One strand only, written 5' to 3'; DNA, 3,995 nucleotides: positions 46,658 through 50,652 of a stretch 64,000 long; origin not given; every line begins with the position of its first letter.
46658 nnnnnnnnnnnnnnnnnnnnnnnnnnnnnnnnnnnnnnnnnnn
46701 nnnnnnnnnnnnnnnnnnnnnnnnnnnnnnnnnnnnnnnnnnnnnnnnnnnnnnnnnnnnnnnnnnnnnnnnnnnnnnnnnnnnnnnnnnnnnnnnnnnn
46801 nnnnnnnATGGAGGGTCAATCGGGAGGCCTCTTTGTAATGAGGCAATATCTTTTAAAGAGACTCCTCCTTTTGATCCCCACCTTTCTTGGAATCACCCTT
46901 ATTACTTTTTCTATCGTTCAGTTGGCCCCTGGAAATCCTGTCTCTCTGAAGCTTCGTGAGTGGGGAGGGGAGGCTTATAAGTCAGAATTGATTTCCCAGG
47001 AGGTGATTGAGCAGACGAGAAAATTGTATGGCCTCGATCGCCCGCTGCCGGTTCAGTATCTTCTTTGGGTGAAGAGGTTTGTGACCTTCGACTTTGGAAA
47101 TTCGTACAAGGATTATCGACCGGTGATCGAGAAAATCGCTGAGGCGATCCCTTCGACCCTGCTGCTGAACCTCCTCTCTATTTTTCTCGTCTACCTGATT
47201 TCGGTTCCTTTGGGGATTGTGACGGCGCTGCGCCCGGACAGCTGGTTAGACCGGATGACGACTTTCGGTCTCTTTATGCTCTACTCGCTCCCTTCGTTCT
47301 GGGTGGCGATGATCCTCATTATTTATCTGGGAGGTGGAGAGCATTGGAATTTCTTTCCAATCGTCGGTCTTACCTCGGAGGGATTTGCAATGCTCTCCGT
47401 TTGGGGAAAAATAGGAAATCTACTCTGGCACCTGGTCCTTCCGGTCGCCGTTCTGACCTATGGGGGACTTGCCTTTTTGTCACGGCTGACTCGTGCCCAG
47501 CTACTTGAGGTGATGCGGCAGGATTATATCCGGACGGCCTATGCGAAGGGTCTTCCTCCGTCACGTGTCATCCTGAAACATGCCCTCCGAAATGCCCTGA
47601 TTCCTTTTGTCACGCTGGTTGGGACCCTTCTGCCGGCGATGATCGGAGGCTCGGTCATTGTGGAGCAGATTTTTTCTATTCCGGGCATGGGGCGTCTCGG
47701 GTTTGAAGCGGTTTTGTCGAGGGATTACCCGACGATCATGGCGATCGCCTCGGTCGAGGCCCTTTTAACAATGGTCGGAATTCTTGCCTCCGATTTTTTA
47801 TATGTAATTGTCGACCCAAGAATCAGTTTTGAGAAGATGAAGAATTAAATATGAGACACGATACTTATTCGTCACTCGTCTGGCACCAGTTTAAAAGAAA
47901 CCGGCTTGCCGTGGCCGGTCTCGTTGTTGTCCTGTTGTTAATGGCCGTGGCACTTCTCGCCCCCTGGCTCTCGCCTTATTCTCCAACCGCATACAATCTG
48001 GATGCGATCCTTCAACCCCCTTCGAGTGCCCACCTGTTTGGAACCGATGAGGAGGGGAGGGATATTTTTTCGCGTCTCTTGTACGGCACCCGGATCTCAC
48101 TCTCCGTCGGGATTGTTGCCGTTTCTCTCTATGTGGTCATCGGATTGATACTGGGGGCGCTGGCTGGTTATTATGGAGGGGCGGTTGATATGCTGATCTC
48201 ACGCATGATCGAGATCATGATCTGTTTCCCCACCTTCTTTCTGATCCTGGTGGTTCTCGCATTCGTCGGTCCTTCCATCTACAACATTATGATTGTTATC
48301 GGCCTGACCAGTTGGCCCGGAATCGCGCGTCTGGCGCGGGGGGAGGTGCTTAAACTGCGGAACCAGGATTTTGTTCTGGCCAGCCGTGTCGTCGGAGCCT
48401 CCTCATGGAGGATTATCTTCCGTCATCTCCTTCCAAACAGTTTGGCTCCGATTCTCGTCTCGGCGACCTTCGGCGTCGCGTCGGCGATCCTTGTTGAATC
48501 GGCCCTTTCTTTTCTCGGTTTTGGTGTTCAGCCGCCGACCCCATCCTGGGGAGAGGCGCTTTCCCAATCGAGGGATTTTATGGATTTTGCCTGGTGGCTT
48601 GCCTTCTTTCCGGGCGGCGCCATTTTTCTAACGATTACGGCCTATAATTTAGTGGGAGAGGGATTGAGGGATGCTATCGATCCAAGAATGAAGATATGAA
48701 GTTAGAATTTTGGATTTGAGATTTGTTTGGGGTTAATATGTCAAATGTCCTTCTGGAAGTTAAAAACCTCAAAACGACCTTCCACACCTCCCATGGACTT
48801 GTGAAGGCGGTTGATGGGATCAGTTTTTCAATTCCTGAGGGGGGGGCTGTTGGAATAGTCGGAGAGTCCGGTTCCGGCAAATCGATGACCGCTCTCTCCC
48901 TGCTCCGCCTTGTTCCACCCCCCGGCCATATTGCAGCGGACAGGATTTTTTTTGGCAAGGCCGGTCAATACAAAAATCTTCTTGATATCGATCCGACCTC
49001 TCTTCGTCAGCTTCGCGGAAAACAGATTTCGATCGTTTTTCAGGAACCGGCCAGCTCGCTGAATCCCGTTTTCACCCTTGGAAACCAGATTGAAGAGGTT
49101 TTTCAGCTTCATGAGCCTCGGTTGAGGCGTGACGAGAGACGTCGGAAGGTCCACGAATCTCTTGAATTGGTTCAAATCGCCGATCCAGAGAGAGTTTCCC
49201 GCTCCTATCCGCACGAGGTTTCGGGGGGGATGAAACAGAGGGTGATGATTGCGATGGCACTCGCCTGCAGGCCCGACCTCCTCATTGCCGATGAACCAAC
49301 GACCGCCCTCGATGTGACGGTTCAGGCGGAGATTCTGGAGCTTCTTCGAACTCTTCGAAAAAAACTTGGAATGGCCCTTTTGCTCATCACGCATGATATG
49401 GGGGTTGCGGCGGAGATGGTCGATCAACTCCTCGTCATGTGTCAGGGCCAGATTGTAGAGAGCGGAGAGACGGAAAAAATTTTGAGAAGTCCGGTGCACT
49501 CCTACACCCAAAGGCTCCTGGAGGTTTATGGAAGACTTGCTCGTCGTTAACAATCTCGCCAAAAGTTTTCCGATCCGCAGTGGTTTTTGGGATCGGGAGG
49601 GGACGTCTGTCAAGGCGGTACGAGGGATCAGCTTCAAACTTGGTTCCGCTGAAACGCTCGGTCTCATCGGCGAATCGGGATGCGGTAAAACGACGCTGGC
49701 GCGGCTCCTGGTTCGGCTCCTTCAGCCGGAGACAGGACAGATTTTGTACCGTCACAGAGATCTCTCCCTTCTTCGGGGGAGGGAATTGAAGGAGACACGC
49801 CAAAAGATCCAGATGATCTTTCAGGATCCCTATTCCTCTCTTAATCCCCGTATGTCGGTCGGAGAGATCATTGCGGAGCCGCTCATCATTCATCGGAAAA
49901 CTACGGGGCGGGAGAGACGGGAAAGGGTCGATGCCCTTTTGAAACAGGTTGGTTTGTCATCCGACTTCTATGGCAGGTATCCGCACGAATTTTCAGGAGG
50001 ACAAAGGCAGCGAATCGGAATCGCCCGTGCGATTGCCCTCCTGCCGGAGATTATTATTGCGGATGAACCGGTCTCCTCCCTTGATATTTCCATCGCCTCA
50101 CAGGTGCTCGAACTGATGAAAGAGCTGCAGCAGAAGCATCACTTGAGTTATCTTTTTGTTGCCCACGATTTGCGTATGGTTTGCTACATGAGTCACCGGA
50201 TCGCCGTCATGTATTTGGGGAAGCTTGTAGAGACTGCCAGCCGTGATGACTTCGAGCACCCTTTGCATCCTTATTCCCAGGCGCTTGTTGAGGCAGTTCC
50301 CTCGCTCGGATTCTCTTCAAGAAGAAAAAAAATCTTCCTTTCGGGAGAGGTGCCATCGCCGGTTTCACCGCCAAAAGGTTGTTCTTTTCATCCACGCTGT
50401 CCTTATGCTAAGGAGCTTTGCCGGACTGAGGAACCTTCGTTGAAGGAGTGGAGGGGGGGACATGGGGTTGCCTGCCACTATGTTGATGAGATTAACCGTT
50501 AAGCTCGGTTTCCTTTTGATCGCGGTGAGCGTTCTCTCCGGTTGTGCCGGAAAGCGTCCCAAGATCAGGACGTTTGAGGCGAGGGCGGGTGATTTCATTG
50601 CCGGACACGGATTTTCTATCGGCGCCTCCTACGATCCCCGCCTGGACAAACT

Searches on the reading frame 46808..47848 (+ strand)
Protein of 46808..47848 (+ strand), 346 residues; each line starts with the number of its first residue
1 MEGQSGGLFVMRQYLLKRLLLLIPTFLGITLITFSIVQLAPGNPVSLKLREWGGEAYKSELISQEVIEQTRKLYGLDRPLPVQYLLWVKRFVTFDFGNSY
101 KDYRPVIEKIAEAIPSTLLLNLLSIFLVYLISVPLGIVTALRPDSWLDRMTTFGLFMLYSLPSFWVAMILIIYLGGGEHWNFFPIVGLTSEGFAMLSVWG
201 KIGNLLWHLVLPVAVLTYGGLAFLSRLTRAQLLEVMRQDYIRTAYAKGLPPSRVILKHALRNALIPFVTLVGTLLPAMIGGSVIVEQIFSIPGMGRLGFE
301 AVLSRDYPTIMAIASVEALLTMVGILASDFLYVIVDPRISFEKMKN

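Call 99: search_protein_families(library=pfam, proteins=[window:46808-47848:+], max_evalue=0.000001)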
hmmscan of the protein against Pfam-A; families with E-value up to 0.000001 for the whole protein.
window:46808-47848:+ (346 aa): 2 families
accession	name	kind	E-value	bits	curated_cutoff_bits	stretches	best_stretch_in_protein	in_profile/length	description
PF00528.27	BPD_transp_1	-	1.6e-39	136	26.4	1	133-340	2-183/184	Binding-protein-dependent transport system inner membrane component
PF19300.4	BPD_transp_1_N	-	3.8e-07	30.7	23.8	0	11-120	1-113/114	Binding-prot-dependent transport system membrane comp, N-term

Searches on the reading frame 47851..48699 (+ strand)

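Call 99: search_protein_families(library=pfam, proteins=[window:47851-48699:+], max_evalue=0.000001)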
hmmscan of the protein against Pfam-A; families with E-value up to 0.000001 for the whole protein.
window:47851-48699:+ (282 aa): 2 families
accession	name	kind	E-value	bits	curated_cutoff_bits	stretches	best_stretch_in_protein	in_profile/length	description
PF00528.27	BPD_transp_1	-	1.6e-29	103.4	26.4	1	98-281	1-183/184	Binding-protein-dependent transport system inner membrane component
PF12911.12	OppC_N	-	3.5e-18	65.7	23.9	1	6-57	2-53/53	N-terminal TM domain of oligopeptide transport permease C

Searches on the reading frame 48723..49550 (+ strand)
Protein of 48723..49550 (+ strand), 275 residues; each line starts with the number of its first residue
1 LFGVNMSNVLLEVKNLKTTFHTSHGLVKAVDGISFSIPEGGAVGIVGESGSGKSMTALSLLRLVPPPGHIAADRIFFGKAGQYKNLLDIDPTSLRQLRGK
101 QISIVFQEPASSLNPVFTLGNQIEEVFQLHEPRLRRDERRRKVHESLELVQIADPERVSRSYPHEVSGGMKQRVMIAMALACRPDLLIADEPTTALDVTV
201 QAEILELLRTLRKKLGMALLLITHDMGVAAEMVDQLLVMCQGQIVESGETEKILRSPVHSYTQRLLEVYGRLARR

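Call 99: search_protein_families(library=pfam, proteins=[window:48723-49550:+], max_evalue=0.000001)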
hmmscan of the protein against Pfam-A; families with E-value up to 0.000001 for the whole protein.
window:48723-49550:+ (275 aa): 1 family
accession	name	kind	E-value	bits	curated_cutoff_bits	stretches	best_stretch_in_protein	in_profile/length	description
PF00005.33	ABC_tran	-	2.1e-26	93.6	25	1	31-194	2-137/137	ABC transporter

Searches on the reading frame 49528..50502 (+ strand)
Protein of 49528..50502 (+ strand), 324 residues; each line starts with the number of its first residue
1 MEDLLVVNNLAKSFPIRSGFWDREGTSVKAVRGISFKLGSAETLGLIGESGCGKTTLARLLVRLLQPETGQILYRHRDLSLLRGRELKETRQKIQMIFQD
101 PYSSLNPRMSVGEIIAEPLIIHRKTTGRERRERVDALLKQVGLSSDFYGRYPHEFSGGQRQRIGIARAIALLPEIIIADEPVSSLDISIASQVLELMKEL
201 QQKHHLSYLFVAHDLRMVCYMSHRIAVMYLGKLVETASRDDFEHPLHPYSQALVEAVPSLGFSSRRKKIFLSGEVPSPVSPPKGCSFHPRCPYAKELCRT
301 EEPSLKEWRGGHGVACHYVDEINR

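Call 99: search_protein_families(library=pfam, proteins=[window:49528-50502:+], max_evalue=0.000001)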
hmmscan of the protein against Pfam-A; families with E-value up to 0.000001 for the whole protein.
window:49528-50502:+ (324 aa): 2 families
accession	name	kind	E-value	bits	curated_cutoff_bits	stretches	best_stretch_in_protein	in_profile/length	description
PF00005.33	ABC_tran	-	7.6e-34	117.7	25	1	32-182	2-136/137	ABC transporter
PF08352.17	oligo_HPY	-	1.7e-15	57.5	27.1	1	234-298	1-65/65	Oligopeptide/dipeptide transporter, C-terminal region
